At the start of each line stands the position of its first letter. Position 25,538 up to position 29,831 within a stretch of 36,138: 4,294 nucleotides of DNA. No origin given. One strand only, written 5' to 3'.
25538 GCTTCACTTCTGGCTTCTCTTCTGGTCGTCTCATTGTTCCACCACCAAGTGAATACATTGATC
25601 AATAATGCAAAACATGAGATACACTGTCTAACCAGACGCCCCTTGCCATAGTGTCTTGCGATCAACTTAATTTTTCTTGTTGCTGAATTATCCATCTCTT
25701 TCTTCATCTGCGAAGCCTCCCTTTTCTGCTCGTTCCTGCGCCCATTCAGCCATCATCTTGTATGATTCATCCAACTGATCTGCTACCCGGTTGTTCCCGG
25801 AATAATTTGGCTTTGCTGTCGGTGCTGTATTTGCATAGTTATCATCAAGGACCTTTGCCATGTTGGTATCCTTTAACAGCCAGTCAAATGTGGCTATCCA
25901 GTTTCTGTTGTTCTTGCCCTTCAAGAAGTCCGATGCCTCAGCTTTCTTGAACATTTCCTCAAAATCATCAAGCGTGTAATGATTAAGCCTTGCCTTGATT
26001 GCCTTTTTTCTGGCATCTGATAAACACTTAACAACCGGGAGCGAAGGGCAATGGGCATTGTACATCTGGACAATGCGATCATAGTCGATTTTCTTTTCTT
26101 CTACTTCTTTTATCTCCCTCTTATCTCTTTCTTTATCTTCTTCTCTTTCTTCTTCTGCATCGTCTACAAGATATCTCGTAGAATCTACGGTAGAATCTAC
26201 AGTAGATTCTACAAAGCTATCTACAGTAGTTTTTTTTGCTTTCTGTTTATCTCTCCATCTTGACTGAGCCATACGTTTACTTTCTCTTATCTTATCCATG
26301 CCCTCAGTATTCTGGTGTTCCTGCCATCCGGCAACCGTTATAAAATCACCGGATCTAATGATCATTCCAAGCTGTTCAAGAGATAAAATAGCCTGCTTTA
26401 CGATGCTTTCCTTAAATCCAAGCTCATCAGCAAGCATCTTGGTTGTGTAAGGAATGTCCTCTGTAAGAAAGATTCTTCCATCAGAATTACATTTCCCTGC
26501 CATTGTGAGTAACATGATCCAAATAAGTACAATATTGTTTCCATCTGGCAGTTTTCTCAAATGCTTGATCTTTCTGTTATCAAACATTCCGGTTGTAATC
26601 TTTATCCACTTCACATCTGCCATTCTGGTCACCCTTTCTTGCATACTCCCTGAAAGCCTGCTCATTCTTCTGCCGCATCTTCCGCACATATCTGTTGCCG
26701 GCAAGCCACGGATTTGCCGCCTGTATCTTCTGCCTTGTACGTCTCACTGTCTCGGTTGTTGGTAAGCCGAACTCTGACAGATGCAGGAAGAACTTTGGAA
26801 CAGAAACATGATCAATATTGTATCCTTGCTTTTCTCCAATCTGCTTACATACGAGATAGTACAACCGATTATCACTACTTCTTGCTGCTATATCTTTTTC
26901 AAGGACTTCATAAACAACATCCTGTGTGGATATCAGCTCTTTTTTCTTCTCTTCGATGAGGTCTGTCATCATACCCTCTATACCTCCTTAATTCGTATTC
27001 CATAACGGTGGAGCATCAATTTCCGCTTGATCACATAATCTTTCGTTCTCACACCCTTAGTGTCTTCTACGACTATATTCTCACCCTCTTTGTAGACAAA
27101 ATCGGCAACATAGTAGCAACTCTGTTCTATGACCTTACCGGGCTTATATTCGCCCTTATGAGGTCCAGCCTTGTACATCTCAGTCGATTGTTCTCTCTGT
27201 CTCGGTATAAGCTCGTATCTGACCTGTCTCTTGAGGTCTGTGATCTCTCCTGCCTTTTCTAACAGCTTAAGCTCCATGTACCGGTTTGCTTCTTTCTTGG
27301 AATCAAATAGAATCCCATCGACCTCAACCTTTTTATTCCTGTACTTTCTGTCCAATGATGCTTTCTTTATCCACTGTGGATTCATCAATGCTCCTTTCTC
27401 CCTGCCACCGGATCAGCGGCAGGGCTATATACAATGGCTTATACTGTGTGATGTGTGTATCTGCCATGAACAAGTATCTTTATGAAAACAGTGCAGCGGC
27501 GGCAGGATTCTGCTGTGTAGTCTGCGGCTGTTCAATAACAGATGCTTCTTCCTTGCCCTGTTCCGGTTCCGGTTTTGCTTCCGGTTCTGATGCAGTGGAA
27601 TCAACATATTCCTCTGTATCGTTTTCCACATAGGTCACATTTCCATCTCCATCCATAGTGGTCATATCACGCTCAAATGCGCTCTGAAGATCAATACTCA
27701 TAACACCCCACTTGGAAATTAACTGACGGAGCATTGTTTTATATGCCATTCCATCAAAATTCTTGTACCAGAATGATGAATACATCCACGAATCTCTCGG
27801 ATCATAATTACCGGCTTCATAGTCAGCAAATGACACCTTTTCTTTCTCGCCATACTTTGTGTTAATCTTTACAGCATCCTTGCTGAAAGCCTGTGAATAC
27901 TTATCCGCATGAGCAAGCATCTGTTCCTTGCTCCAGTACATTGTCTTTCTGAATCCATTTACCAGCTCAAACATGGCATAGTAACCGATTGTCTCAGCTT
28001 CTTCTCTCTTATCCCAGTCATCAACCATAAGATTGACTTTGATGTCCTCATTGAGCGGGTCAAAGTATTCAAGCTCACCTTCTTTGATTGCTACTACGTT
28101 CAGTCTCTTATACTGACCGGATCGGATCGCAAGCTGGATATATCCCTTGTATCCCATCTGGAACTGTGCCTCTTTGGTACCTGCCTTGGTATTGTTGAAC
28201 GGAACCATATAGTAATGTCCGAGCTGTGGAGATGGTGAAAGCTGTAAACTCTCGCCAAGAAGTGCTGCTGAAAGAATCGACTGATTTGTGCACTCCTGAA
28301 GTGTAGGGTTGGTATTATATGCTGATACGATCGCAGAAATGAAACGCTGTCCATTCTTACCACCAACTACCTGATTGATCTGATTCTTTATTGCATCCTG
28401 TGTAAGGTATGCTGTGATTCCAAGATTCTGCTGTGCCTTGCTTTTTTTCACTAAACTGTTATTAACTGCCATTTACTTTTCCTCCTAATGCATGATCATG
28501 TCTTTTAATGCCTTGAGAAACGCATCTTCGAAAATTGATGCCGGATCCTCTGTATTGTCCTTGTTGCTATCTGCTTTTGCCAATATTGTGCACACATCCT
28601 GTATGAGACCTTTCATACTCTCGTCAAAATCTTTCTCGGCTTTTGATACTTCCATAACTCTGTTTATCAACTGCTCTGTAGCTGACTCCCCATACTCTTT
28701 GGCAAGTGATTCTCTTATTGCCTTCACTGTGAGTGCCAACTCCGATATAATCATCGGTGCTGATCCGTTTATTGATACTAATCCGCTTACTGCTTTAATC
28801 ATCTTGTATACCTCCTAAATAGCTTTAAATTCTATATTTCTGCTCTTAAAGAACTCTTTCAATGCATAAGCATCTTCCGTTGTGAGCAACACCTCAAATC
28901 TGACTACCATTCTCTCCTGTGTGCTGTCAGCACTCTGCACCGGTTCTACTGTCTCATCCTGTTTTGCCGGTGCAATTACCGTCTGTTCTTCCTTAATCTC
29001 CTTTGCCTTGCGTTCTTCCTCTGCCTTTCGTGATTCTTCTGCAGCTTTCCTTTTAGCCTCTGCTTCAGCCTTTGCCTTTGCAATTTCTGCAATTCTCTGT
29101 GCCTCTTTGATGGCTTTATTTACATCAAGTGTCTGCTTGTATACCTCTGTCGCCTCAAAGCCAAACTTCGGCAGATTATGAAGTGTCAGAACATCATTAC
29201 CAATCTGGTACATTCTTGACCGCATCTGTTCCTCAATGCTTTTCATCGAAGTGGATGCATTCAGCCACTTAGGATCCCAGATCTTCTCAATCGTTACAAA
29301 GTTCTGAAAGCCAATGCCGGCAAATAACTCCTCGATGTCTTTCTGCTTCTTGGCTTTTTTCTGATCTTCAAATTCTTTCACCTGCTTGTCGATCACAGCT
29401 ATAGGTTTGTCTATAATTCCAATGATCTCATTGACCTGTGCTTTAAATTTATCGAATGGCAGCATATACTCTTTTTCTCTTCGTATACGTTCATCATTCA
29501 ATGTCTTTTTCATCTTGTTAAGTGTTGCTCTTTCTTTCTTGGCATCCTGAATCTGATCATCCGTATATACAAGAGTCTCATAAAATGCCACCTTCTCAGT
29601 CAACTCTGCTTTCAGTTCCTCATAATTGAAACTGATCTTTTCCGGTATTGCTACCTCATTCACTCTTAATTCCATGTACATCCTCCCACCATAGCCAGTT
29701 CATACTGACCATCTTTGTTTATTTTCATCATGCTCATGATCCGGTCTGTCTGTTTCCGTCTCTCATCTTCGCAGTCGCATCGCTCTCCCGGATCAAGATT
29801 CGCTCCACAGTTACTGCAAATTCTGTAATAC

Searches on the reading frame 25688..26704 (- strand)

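Call 66: search_protein_families(library=pfam, max_evalue=0.001, proteins=[window:25688-26704:-])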
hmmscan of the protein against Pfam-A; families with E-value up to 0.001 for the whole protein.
window:25688-26704:- (338 aa): 1 family
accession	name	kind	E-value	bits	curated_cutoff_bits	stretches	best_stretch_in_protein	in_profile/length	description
PF09681.16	Phage_rep_org_N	-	4e-33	114.4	23.3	1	33-151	1-120/121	N-terminal phage replisome organiser (Phage_rep_org_N)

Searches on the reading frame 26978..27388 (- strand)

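Call 66: search_protein_families(library=pfam, max_evalue=0.001, proteins=[window:26978-27388:-])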
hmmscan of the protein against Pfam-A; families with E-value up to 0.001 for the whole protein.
window:26978-27388:- (136 aa): 1 family
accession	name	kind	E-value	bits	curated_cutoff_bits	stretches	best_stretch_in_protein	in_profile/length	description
PF06356.17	DUF1064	-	1.7e-22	80.4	24.7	1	14-129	2-101/117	Protein of unknown function (DUF1064)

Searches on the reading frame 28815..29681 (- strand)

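Call 66: search_protein_families(library=pfam, max_evalue=0.001, proteins=[window:28815-29681:-])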
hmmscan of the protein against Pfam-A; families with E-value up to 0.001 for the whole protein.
window:28815-29681:- (288 aa): 1 family
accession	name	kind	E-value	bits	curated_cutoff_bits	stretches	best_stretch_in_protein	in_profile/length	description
PF07083.16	DUF1351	-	2.7e-34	119.2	27.8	1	13-163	8-160/210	Protein of unknown function (DUF1351)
